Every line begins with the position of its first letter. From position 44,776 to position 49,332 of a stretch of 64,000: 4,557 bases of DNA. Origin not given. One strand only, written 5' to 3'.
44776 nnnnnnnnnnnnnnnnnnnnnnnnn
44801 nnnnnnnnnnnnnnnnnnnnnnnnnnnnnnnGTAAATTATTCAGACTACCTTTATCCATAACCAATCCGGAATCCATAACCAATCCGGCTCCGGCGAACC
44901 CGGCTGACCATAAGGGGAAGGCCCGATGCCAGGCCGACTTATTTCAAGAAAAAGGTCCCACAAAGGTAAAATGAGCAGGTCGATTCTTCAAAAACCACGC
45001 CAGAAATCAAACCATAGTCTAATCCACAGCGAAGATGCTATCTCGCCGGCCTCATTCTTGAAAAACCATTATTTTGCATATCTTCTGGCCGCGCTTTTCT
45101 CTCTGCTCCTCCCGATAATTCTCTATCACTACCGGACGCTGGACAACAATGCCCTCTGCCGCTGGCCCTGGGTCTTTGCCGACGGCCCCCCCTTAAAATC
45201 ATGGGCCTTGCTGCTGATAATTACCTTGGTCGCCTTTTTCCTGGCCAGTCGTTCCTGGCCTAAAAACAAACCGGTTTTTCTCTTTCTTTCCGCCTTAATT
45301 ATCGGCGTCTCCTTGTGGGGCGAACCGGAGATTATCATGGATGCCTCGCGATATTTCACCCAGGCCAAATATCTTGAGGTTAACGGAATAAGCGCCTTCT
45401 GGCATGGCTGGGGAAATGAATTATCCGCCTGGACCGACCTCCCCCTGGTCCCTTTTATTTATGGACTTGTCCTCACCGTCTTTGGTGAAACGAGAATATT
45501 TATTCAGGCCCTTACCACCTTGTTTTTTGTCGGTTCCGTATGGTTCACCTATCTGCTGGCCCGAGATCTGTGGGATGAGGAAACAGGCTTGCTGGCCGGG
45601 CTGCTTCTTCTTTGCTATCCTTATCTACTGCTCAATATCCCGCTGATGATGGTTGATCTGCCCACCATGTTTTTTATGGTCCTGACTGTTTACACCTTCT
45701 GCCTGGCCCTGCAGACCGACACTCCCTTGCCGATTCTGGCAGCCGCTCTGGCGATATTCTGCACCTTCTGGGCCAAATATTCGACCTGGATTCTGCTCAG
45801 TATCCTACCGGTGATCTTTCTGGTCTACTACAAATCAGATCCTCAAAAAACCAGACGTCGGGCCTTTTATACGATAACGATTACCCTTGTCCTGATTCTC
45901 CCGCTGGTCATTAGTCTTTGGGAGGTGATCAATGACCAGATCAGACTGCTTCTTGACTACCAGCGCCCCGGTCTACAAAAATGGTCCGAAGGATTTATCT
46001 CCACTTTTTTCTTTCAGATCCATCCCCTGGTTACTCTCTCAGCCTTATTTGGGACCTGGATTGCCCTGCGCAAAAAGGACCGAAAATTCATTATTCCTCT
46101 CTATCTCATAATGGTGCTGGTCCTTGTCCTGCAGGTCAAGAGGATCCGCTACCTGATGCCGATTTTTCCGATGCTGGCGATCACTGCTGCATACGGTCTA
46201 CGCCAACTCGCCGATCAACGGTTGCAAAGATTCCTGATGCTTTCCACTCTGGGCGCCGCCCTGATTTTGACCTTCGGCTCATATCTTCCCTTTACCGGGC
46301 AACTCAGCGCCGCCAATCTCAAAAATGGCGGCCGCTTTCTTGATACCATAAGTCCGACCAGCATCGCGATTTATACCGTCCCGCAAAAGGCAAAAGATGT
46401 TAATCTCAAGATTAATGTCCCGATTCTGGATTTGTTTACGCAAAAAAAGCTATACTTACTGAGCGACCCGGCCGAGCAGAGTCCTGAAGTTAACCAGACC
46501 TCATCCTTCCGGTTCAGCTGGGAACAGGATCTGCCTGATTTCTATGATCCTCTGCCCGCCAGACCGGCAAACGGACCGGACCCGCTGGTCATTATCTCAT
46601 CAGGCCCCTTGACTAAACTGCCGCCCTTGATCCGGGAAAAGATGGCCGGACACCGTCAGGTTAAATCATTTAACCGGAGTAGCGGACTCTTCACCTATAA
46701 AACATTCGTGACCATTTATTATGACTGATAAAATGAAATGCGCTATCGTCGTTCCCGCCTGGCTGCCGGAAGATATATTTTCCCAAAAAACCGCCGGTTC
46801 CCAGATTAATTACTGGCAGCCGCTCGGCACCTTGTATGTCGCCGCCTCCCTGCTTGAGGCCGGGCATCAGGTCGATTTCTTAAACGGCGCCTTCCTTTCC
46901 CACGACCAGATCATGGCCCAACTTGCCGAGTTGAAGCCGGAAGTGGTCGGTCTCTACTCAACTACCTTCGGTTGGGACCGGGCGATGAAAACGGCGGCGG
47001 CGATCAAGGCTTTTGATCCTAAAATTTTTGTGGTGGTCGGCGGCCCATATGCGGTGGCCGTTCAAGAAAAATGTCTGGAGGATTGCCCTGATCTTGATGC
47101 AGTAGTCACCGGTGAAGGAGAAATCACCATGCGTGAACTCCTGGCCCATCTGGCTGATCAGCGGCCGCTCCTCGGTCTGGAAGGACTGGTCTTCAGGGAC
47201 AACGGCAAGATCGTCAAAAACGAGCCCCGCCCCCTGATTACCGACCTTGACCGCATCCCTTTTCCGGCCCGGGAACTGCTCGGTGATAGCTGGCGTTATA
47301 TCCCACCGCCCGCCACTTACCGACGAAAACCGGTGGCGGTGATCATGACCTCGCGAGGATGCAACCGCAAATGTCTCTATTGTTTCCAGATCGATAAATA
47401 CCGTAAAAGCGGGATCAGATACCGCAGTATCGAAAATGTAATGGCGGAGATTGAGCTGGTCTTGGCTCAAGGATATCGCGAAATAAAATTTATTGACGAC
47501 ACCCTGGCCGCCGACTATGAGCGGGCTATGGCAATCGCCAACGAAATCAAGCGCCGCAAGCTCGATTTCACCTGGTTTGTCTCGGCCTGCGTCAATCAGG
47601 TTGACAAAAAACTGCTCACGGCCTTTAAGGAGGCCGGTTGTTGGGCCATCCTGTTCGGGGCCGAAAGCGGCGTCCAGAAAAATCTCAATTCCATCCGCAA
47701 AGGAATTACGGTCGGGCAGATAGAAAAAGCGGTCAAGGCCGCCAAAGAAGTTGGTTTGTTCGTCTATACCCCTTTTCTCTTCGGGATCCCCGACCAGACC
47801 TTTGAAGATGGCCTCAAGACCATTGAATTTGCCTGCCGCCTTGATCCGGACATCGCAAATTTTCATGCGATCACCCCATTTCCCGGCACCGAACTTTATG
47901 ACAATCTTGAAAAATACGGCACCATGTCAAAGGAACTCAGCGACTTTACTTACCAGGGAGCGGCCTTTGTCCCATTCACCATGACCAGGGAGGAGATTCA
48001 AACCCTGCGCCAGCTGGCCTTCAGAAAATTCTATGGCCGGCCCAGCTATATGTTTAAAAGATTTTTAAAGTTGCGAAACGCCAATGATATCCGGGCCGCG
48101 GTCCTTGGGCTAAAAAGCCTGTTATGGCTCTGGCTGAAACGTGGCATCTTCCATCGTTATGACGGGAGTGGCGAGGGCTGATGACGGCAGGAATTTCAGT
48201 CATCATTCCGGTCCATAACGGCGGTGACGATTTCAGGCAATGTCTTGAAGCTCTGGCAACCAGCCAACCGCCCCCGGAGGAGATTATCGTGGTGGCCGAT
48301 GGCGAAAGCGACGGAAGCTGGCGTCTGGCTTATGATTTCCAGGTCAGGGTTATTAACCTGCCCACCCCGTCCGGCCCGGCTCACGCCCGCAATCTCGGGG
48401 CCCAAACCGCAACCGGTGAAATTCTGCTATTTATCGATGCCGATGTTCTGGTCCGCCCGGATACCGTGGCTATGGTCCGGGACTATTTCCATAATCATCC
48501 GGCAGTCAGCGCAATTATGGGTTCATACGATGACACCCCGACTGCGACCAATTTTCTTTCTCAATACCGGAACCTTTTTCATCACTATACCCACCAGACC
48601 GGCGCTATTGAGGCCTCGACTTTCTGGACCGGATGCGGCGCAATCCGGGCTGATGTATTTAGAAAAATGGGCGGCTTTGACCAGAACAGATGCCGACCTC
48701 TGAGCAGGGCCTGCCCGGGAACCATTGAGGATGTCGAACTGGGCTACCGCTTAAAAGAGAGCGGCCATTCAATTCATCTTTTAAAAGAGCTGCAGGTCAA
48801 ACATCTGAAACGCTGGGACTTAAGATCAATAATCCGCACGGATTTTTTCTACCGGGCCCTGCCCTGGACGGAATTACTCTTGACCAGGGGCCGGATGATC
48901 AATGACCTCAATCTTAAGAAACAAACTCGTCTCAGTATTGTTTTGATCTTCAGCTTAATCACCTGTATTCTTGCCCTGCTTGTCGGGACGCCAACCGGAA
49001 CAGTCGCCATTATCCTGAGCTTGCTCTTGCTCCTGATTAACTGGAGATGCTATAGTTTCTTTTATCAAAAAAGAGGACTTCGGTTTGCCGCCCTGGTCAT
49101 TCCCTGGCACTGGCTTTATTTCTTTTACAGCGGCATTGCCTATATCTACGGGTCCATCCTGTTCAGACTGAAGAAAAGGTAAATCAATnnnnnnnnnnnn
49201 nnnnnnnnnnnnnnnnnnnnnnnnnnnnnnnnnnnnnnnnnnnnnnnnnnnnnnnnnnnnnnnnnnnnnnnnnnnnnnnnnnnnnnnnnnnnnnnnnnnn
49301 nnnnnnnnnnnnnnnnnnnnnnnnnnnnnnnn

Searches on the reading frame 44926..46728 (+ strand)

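Call 31: search_protein_families(library=pfam, proteins=[window:44926-46728:+], max_evalue=0.00001)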
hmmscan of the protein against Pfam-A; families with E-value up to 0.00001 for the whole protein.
window:44926-46728:+ (600 aa): 1 family
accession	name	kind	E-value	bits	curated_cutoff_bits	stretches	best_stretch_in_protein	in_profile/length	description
PF13231.12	PMT_2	-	3.3e-10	40.9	26.1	1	173-329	4-157/160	Dolichyl-phosphate-mannose-protein mannosyltransferase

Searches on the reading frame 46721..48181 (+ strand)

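Call 31: search_protein_families(library=pfam, proteins=[window:46721-48181:+], max_evalue=0.00001)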
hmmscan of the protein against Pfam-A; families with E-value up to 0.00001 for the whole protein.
window:46721-48181:+ (486 aa): 2 families
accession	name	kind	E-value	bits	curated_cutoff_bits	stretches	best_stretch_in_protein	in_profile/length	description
PF04055.27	Radical_SAM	-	3e-20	73.5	29.5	1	210-371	3-166/166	Radical SAM superfamily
PF02310.24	B12-binding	-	5e-20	72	32.1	1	31-140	11-120/121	B12 binding domain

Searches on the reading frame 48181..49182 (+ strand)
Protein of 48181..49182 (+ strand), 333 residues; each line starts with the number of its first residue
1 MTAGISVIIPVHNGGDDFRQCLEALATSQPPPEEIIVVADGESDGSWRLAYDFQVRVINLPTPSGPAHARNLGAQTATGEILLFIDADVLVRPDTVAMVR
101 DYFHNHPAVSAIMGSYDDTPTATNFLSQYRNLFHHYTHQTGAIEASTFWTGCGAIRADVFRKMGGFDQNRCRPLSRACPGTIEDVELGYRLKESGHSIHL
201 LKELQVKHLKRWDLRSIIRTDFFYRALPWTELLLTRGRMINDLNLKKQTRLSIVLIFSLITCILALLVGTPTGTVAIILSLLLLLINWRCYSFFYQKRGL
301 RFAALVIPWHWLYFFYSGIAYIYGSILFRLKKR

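Call 31: search_protein_families(library=pfam, proteins=[window:48181-49182:+], max_evalue=0.00001)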
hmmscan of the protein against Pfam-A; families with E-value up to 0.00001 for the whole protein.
window:48181-49182:+ (333 aa): 4 families
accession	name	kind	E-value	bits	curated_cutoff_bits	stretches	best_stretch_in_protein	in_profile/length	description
PF00535.33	Glycos_transf_2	-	7.1e-28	98.1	23.3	1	6-163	1-167/168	Glycosyl transferase family 2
PF13641.12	Glyco_tranf_2_3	-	1.1e-13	52.2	27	1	5-218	3-221/230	Glycosyltransferase like family 2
PF10111.15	Glyco_tranf_2_2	-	6.5e-08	32.8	27.3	1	6-169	1-184/276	Glycosyltransferase like family 2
PF13632.12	Glyco_trans_2_3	-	3.5e-07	30.7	27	1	82-288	2-180/198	Glycosyl transferase family group 2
